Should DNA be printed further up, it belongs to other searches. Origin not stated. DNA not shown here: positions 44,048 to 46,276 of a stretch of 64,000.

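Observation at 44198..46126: Secretin with fused N-terminal lipoprotein-TPR module (pilotin-secretin fusion?)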

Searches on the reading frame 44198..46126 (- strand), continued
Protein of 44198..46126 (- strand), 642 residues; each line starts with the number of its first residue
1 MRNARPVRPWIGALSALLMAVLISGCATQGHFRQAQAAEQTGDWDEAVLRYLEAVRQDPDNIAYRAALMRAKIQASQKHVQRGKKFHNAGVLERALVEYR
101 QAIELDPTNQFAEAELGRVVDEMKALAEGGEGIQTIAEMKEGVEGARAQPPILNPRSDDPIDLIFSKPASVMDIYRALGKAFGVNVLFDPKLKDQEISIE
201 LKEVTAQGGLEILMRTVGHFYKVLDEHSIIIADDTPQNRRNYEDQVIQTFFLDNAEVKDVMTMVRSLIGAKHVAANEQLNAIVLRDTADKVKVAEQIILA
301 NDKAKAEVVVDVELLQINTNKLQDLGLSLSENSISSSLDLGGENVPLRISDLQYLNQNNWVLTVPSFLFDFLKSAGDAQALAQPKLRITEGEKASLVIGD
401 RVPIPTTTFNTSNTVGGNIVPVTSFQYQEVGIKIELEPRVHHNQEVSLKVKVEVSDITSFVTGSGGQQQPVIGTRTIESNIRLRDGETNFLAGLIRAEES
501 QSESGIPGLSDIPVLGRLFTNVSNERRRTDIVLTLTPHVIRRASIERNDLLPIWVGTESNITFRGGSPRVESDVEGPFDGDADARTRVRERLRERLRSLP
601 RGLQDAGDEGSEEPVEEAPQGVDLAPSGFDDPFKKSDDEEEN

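Call 66: find_homologous_proteins(query=P0232, max_evalue=1e-10)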
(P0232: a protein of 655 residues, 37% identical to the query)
Query P0232 (655 aa): 1672 proteins with E <= 1e-10 among 8000 candidates; the best 120 are listed.
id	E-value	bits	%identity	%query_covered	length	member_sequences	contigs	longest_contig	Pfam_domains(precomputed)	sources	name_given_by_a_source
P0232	0.0e+0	1435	100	100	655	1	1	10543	PF13414.13,PF00515.35,PF03958.23,PF00263.27,PF07660.20,PF13428.13,PF07719.24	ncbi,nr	ncbi:MAG: type II secretion system protein [Proteobacteria bacterium]|nr:type II secretion system pr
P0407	2.4e-261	887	65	95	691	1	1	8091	PF13414.13,PF00515.35,PF03958.23,PF13432.13,PF00263.27,PF07660.20,PF07719.24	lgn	-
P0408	1.0e-260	885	66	94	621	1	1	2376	PF13414.13,PF00515.35,PF03958.23,PF13424.13,PF13432.13,PF00263.27,PF07660.20,PF13428.13,PF07719.24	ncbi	-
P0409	1.3e-260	884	66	94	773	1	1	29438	PF16344.11,PF13414.13,PF00963.25,PF00515.35,PF03958.23,PF13432.13,PF00263.27,PF07660.20,PF13428.13,PF07719.24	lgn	-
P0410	6.3e-259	879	67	92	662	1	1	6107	PF13414.13,PF00515.35,PF03958.23,PF13432.13,PF00263.27,PF07660.20,PF13428.13,PF07719.24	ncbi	-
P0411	3.1e-253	860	66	92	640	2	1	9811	PF00515.35,PF03958.23,PF00263.27,PF07660.20,PF07719.24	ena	-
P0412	3.3e-247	840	66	91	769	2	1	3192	PF13414.13,PF00963.25,PF00515.35,PF03958.23,PF13432.13,PF00263.27,PF07660.20,PF07719.24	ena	-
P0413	4.0e-244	830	63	91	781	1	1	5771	PF13414.13,PF00963.25,PF00515.35,PF03958.23,PF13424.13,PF13432.13,PF00263.27,PF07660.20,PF07719.24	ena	-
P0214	8.8e-243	826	65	91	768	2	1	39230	PF14559.13,PF13414.13,PF00963.25,PF00515.35,PF03958.23,PF13432.13,PF00263.27,PF07660.20,PF13428.13,PF07719.24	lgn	-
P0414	1.9e-242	825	65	89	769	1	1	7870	PF14559.13,PF13414.13,PF00963.25,PF00515.35,PF03958.23,PF00263.27,PF07660.20,PF07719.24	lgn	-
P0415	3.6e-240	817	62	93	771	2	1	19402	PF14559.13,PF13414.13,PF00963.25,PF00515.35,PF03958.23,PF13432.13,PF00263.27,PF07660.20,PF07719.24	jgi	-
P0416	2.7e-239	814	63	91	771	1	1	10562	PF16344.11,PF14559.13,PF13414.13,PF00963.25,PF00515.35,PF03958.23,PF00263.27,PF07660.20,PF13428.13,PF07719.24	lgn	-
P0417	2.9e-239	814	64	91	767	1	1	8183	PF13414.13,PF00963.25,PF00515.35,PF03958.23,PF13432.13,PF00263.27,PF07660.20,PF13428.13,PF07719.24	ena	-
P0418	6.5e-239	813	63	91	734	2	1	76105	PF13414.13,PF00963.25,PF00515.35,PF03958.23,PF00263.27,PF07660.20,PF07719.24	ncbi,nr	ncbi:MAG: cohesin domain-containing protein [Deltaproteobacteria bacterium]|nr:cohesin domain-contai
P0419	6.7e-238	809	64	92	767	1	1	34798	PF14559.13,PF13414.13,PF00963.25,PF00515.35,PF03958.23,PF13432.13,PF00263.27,PF07660.20,PF13428.13,PF07719.24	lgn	-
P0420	1.2e-236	805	64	90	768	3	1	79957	PF13414.13,PF00963.25,PF00515.35,PF03958.23,PF13432.13,PF00263.27,PF07660.20,PF13428.13,PF07719.24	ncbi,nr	ncbi:MAG: cohesin domain-containing protein [bacterium]|nr:cohesin domain-containing protein [bacter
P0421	1.9e-236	805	63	91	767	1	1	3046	PF13414.13,PF00963.25,PF00515.35,PF03958.23,PF13432.13,PF00263.27,PF07660.20,PF13428.13,PF13181.13,PF07719.24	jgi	-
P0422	6.4e-230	783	59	97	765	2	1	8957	PF13414.13,PF00963.25,PF00515.35,PF03958.23,PF13432.13,PF00263.27,PF07660.20,PF07719.24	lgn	-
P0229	1.5e-189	650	68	68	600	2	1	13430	PF00963.25,PF03958.23,PF00263.27,PF07660.20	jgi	-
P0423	1.0e-176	607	49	89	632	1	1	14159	PF13414.13,PF00515.35,PF03958.23,PF00263.27,PF07660.20,PF07719.24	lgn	-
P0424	6.0e-176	605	49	89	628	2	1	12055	PF13414.13,PF00515.35,PF03958.23,PF13432.13,PF00263.27,PF07719.24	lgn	-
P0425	7.5e-176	605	48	94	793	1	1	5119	PF16344.11,PF00963.25,PF00515.35,PF03958.23,PF00263.27,PF07660.20,PF13181.13,PF07719.24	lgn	-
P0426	3.8e-175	602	50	91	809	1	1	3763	PF14559.13,PF13414.13,PF00963.25,PF00515.35,PF03958.23,PF00263.27,PF07660.20,PF13181.13,PF07719.24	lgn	-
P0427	5.1e-174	599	47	98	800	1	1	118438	PF00963.25,PF00515.35,PF03958.23,PF00263.27,PF07660.20,PF13181.13,PF07719.24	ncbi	-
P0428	7.3e-174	598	50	89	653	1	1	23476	PF13414.13,PF03958.23,PF00263.27,PF07660.20,PF13428.13,PF07719.24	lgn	-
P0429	2.9e-173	596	48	91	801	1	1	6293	PF16344.11,PF00963.25,PF00515.35,PF03958.23,PF00263.27,PF07660.20,PF13181.13,PF07719.24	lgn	-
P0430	6.9e-173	595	47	96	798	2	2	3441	PF16344.11,PF00963.25,PF00515.35,PF03958.23,PF00263.27,PF07660.20,PF13181.13,PF07719.24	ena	-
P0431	1.8e-172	593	50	92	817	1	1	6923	PF14559.13,PF13414.13,PF00963.25,PF00515.35,PF03958.23,PF00263.27,PF07660.20,PF13181.13,PF07719.24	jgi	-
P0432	2.0e-172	593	47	95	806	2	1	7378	PF13414.13,PF00963.25,PF00515.35,PF03958.23,PF00263.27,PF07660.20,PF13428.13,PF13181.13,PF07719.24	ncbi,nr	ncbi:MAG: type II secretion system protein [Deltaproteobacteria bacterium]|nr:type II secretion syst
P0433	4.6e-172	592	50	91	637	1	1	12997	PF00515.35,PF03958.23,PF00263.27,PF07660.20,PF13181.13,PF07719.24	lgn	-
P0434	5.1e-172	592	48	91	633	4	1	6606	PF00515.35,PF03958.23,PF00263.27,PF07660.20,PF13181.13,PF07719.24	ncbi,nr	ncbi:MAG: type II secretion system protein [Deltaproteobacteria bacterium]|nr:type II secretion syst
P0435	5.1e-172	592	49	93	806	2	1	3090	PF00963.25,PF00515.35,PF03958.23,PF00263.27,PF07660.20,PF13181.13,PF07719.24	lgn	-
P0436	7.5e-172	591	48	89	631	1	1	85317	PF03958.23,PF00263.27,PF07660.20,PF07719.24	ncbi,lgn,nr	ncbi:MAG: secretin and TonB N-terminal domain-containing protein [Deltaproteobacteria bacterium]|nr:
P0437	8.4e-172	591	51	89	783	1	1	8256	PF14559.13,PF13414.13,PF00963.25,PF00515.35,PF03958.23,PF00263.27,PF07660.20,PF13428.13,PF13181.13,PF07719.24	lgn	-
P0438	2.5e-171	590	50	90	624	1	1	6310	PF03958.23,PF00263.27,PF07660.20,PF07719.24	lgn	-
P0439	4.4e-171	589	48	95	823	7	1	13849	PF00963.25,PF00515.35,PF03958.23,PF00263.27,PF07660.20,PF13181.13,PF07719.24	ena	-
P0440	8.1e-171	588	49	91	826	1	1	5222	PF16344.11,PF13414.13,PF00963.25,PF00515.35,PF03958.23,PF00263.27,PF07660.20,PF13181.13,PF07719.24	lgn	-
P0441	1.4e-170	587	47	95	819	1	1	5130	PF14559.13,PF00963.25,PF00515.35,PF03958.23,PF00263.27,PF07660.20,PF13181.13,PF07719.24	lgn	-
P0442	7.2e-170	585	47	95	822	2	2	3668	PF13414.13,PF00963.25,PF00515.35,PF03958.23,PF00263.27,PF07660.20,PF13181.13,PF07719.24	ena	-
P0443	7.5e-170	585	48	93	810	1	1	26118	PF13414.13,PF00963.25,PF00515.35,PF03958.23,PF00263.27,PF07660.20,PF07719.24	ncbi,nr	ncbi:MAG: cohesin domain-containing protein [Deltaproteobacteria bacterium]|nr:cohesin domain-contai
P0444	1.1e-169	584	47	95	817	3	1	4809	PF00963.25,PF00515.35,PF03958.23,PF00263.27,PF07660.20,PF13181.13,PF07719.24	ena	-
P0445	1.8e-169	583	50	87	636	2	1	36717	PF13414.13,PF00515.35,PF03958.23,PF00263.27,PF13181.13,PF07719.24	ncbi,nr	ncbi:MAG: type II secretion system protein [Deltaproteobacteria bacterium]|nr:type II secretion syst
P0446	3.7e-169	582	48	88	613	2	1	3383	PF13414.13,PF00515.35,PF03958.23,PF13432.13,PF00263.27,PF07660.20,PF13181.13,PF07719.24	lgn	-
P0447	1.3e-168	581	47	93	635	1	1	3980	PF13414.13,PF00515.35,PF03958.23,PF00263.27,PF07660.20,PF13181.13,PF07719.24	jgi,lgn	-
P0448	3.7e-168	579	48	91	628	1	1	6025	PF00515.35,PF03958.23,PF00263.27,PF07660.20,PF07719.24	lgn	-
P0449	5.5e-168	579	45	98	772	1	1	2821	PF16344.11,PF13414.13,PF00963.25,PF00515.35,PF03958.23,PF00263.27,PF07660.20,PF13181.13,PF07719.24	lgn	-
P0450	6.2e-168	578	46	95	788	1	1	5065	PF00963.25,PF00515.35,PF03958.23,PF00263.27,PF07660.20,PF13181.13,PF07719.24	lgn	-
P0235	8.5e-168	578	48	92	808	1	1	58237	PF16344.11,PF13414.13,PF00963.25,PF00515.35,PF03958.23,PF00263.27,PF07660.20,PF13181.13,PF07719.24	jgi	jgi:general secretion pathway protein D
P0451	5.3e-167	575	49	89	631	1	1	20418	PF16344.11,PF00515.35,PF03958.23,PF00263.27,PF07660.20,PF13181.13,PF07719.24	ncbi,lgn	-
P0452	7.3e-167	575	51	85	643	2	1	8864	PF13414.13,PF03958.23,PF00263.27,PF07660.20,PF07719.24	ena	-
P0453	7.6e-167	575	48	89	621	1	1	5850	PF16344.11,PF03958.23,PF00263.27,PF07660.20,PF13181.13,PF07719.24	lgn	-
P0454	8.2e-167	575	47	87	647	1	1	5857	PF00515.35,PF03958.23,PF00263.27,PF07660.20,PF07719.24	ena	-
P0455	1.5e-166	574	49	90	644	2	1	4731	PF00515.35,PF03958.23,PF00263.27,PF07660.20,PF13181.13,PF07719.24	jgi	jgi:general secretion pathway protein D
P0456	3.0e-166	573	47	89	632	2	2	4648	PF13414.13,PF00515.35,PF03958.23,PF00263.27,PF07660.20,PF13428.13,PF07719.24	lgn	-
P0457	3.0e-166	573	46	96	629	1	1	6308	PF03958.23,PF00263.27,PF07660.20,PF13181.13,PF07719.24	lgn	-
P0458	1.5e-165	571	48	89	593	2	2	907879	PF00515.35,PF03958.23,PF00263.27,PF07660.20,PF13428.13,PF13181.13,PF07719.24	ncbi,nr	ncbi:MAG: general secretion pathway protein GspD [Deltaproteobacteria bacterium]|nr:general secretio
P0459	1.5e-165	571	47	89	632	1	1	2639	PF13414.13,PF00515.35,PF03958.23,PF13432.13,PF00263.27,PF07660.20,PF13181.13,PF07719.24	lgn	-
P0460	1.7e-165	570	47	89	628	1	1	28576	PF13414.13,PF00515.35,PF03958.23,PF13432.13,PF00263.27,PF07660.20,PF13181.13,PF07719.24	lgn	-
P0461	8.0e-165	568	47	89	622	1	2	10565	PF13414.13,PF00515.35,PF03958.23,PF13432.13,PF00263.27,PF07660.20,PF13181.13,PF07719.24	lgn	-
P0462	1.8e-164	567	48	88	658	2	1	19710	PF14559.13,PF00515.35,PF03958.23,PF00263.27,PF07660.20,PF13181.13,PF07719.24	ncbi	ncbi:MAG: tetratricopeptide repeat protein [Thermodesulfobacteriota bacterium]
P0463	2.2e-164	567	46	93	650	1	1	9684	PF00515.35,PF03958.23,PF00263.27,PF13428.13,PF13181.13,PF07719.24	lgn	-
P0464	2.3e-163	563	47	94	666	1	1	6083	PF00515.35,PF03958.23,PF00263.27,PF07660.20,PF13181.13,PF07719.24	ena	-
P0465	3.4e-163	563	47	90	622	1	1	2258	PF00515.35,PF03958.23,PF00263.27,PF07719.24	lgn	-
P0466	4.0e-163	563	46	92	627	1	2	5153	PF00515.35,PF03958.23,PF00263.27,PF13428.13,PF13181.13,PF07719.24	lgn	-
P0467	4.3e-163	562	47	89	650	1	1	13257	PF00515.35,PF03958.23,PF00263.27,PF07660.20,PF13181.13,PF07719.24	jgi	jgi:general secretion pathway protein D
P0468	4.6e-163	562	47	94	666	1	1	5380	PF13414.13,PF00515.35,PF03958.23,PF00263.27,PF07660.20,PF13181.13,PF07719.24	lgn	-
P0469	4.7e-163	562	45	93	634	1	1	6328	PF00515.35,PF03958.23,PF00263.27,PF13181.13,PF07719.24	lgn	-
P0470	9.9e-163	561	47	94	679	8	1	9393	PF00515.35,PF03958.23,PF00263.27,PF07660.20,PF13181.13,PF07719.24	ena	-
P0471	1.1e-162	561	47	94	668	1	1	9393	PF00515.35,PF03958.23,PF00263.27,PF07660.20,PF13181.13,PF07719.24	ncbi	ncbi:MAG: secretin and TonB N-terminal domain-containing protein [Deltaproteobacteria bacterium]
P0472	3.5e-162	559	48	93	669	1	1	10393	PF13414.13,PF00515.35,PF03958.23,PF00263.27,PF07660.20,PF07719.24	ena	-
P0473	3.6e-161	556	45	92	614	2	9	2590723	PF00515.35,PF03958.23,PF00263.27,PF13181.13,PF07719.24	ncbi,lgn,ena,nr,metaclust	ncbi:MAG TPA: hypothetical protein DDW94_05200 [Deltaproteobacteria bacterium]|nr:MAG: hypothetical 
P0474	1.6e-159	551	47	93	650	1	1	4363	PF00515.35,PF03958.23,PF13432.13,PF00263.27,PF13181.13,PF07719.24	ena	-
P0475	3.9e-159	549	45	92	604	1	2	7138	PF03958.23,PF00263.27,PF07660.20,PF07719.24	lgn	-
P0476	7.5e-159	548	49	85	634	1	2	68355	PF24575.2,PF13414.13,PF00515.35,PF03958.23,PF00263.27,PF07660.20,PF13181.13,PF07719.24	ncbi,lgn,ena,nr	ncbi:MAG: tetratricopeptide repeat protein [Deltaproteobacteria bacterium]|nr:tetratricopeptide repe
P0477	3.1e-158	546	46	93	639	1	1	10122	PF14559.13,PF13414.13,PF00515.35,PF03958.23,PF00263.27,PF07660.20,PF13428.13,PF13181.13,PF07719.24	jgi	jgi:general secretion pathway protein D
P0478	6.6e-158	545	45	91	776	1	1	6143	PF14559.13,PF13414.13,PF00515.35,PF03958.23,PF00263.27,PF07660.20,PF13428.13,PF13181.13,PF07719.24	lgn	-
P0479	1.7e-157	544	46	88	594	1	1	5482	PF00515.35,PF03958.23,PF00263.27,PF13181.13,PF07719.24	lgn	-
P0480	1.7e-157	544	46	88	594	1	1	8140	PF00515.35,PF03958.23,PF00263.27,PF13181.13,PF07719.24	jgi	-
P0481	6.5e-157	542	48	87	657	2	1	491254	PF00515.35,PF03958.23,PF00263.27,PF07660.20,PF07719.24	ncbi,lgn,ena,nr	ncbi:MAG: secretin and TonB N-terminal domain-containing protein [Deltaproteobacteria bacterium]|nr:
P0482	1.3e-156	541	52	80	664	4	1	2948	PF00963.25,PF03958.23,PF00263.27,PF07660.20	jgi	-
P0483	2.6e-156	540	44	91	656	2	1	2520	PF14559.13,PF13414.13,PF00515.35,PF03958.23,PF00263.27,PF07660.20,PF13428.13,PF07719.24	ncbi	-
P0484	4.8e-156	539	44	94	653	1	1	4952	PF14559.13,PF00515.35,PF03958.23,PF00263.27,PF07660.20,PF13428.13,PF13181.13,PF07719.24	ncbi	-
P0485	3.2e-155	536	44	94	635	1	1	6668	PF00515.35,PF03958.23,PF00263.27,PF07660.20,PF13181.13,PF07719.24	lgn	-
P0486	3.2e-155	536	44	95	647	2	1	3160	PF03958.23,PF00263.27,PF07660.20,PF07719.24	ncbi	-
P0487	5.4e-155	536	46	89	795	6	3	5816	PF13414.13,PF00963.25,PF00515.35,PF03958.23,PF00263.27,PF07660.20,PF13428.13,PF13181.13,PF07719.24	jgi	-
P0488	6.8e-155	535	44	93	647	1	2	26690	PF14559.13,PF13414.13,PF00515.35,PF03958.23,PF13432.13,PF00263.27,PF07660.20,PF13428.13,PF13181.13,PF07719.24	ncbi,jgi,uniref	ncbi:Predicted secretion system X protein GspD-like [hydrothermal vent metagenome]|uniref:Predicted 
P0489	9.2e-155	535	45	95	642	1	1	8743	PF00515.35,PF03958.23,PF13432.13,PF00263.27,PF07660.20,PF13181.13,PF07719.24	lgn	-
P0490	2.3e-154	534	44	92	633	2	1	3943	PF16344.11,PF00515.35,PF03958.23,PF00263.27,PF07660.20,PF07719.24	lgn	-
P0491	2.8e-154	533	47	89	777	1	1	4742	PF13414.13,PF00963.25,PF00515.35,PF03958.23,PF00263.27,PF07719.24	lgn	-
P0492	3.0e-154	533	46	89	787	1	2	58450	PF14559.13,PF13414.13,PF00515.35,PF03958.23,PF00263.27,PF07660.20,PF13428.13,PF13181.13,PF07719.24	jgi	jgi:general secretion pathway protein D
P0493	6.3e-154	532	44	93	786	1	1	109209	PF13414.13,PF00963.25,PF00515.35,PF03958.23,PF13432.13,PF00263.27,PF07660.20,PF13428.13,PF13181.13,PF07719.24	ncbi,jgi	ncbi:MAG: secretin and TonB N-terminal domain-containing protein [bacterium]|jgi:general secretion p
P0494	1.6e-153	531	47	84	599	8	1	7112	PF00515.35,PF03958.23,PF00263.27,PF07660.20,PF13181.13,PF07719.24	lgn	-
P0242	2.5e-153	530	46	88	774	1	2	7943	PF03958.23,PF13432.13,PF00263.27,PF07660.20,PF13428.13,PF07719.24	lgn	-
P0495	4.1e-153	529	45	92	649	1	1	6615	PF16344.11,PF00515.35,PF03958.23,PF13424.13,PF00263.27,PF07660.20,PF13428.13,PF13181.13,PF07719.24,PF13174.13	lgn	-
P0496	6.4e-153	529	47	88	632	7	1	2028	PF00515.35,PF03958.23,PF00263.27,PF13181.13,PF07719.24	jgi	jgi:general secretion pathway protein D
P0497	1.4e-152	528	50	80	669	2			PF00963.25,PF03958.23,PF00263.27,PF07660.20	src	-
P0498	7.4e-151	522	45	89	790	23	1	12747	PF13414.13,PF00963.25,PF00515.35,PF03958.23,PF13432.13,PF00263.27,PF07660.20,PF13428.13,PF13181.13,PF07719.24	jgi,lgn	jgi:general secretion pathway protein D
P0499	9.4e-151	522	44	92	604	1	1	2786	PF00515.35,PF03958.23,PF00263.27,PF07660.20,PF07719.24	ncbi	-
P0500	3.6e-150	520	45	86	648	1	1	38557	PF00515.35,PF03958.23,PF00263.27,PF07719.24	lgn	-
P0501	9.6e-150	518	44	92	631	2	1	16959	PF03958.23,PF00263.27,PF07660.20,PF07719.24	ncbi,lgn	-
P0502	6.0e-149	516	45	84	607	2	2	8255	PF16344.11,PF14559.13,PF00515.35,PF03958.23,PF13432.13,PF00263.27,PF07660.20,PF13428.13,PF13181.13,PF07719.24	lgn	-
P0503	2.4e-148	514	44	92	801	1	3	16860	PF13414.13,PF00963.25,PF00515.35,PF03958.23,PF00263.27,PF07719.24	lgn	-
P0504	3.9e-148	513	43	91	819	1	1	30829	PF13414.13,PF00963.25,PF00515.35,PF04212.25,PF03958.23,PF00263.27,PF07719.24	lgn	-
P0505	1.0e-147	512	45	91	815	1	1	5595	PF13414.13,PF00963.25,PF00515.35,PF03958.23,PF00263.27,PF07719.24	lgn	-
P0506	1.4e-147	511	44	91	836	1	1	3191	PF24575.2,PF13414.13,PF00963.25,PF03958.23,PF00263.27,PF07660.20,PF13428.13,PF07719.24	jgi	jgi:general secretion pathway protein D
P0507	7.5e-147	509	44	93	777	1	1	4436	PF13414.13,PF00963.25,PF00515.35,PF03958.23,PF00263.27,PF07660.20,PF07719.24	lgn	-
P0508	7.9e-147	509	43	93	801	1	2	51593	PF13414.13,PF00963.25,PF00515.35,PF03958.23,PF00263.27,PF07719.24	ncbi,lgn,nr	ncbi:MAG: type II secretion system protein [Geobacter sp.]|nr:type II secretion system protein [Geob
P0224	1.5e-146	508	44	88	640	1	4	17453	PF16344.11,PF00515.35,PF03958.23,PF00263.27,PF07660.20,PF07719.24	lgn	-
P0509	6.3e-146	506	44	91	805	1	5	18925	PF13414.13,PF00963.25,PF00515.35,PF03958.23,PF00263.27,PF07660.20,PF07719.24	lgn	-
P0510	1.2e-145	505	44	91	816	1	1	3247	PF00963.25,PF03958.23,PF00263.27,PF07660.20,PF07719.24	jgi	jgi:general secretion pathway protein D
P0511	2.2e-145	504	44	93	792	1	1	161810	PF13414.13,PF00963.25,PF00515.35,PF03958.23,PF00263.27,PF07660.20,PF13428.13,PF07719.24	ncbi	-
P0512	3.9e-145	503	43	92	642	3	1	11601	PF13414.13,PF00515.35,PF03958.23,PF00263.27,PF07660.20,PF13181.13,PF07719.24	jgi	jgi:general secretion pathway protein D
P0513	4.9e-145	503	45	87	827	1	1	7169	PF13414.13,PF00963.25,PF00515.35,PF03958.23,PF00263.27,PF07660.20,PF07719.24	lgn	-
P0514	9.1e-145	502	43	87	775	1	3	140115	PF00963.25,PF00515.35,PF03958.23,PF00263.27,PF07660.20,PF07719.24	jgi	jgi:general secretion pathway protein D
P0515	1.2e-144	502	44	89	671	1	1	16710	PF16344.11,PF14559.13,PF13414.13,PF00515.35,PF03958.23,PF13432.13,PF00263.27,PF07660.20,PF13428.13,PF13181.13,PF07719.24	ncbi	ncbi:MAG: secretin N-terminal domain-containing protein [Thermodesulfobacteriota bacterium]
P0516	2.8e-144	500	43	89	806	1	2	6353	PF13414.13,PF00963.25,PF00515.35,PF03958.23,PF13432.13,PF00263.27,PF07660.20,PF07719.24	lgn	-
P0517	4.3e-144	500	43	90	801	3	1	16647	PF16344.11,PF00963.25,PF00515.35,PF03958.23,PF00263.27,PF07660.20,PF07719.24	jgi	jgi:general secretion pathway protein D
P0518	4.8e-144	500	43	93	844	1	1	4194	PF13414.13,PF00963.25,PF03958.23,PF13428.13,PF24575.2,PF00515.35,PF04212.25,PF13432.13,PF00263.27,PF07660.20,PF13181.13,PF07719.24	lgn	-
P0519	6.7e-144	499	44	90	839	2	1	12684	PF24575.2,PF13414.13,PF00963.25,PF00515.35,PF04212.25,PF03958.23,PF13432.13,PF00263.27,PF07660.20,PF13428.13,PF07719.24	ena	-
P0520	2.1e-143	497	43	89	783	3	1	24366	PF16344.11,PF13414.13,PF00963.25,PF00515.35,PF03958.23,PF00263.27,PF07660.20,PF07719.24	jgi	jgi:general secretion pathway protein D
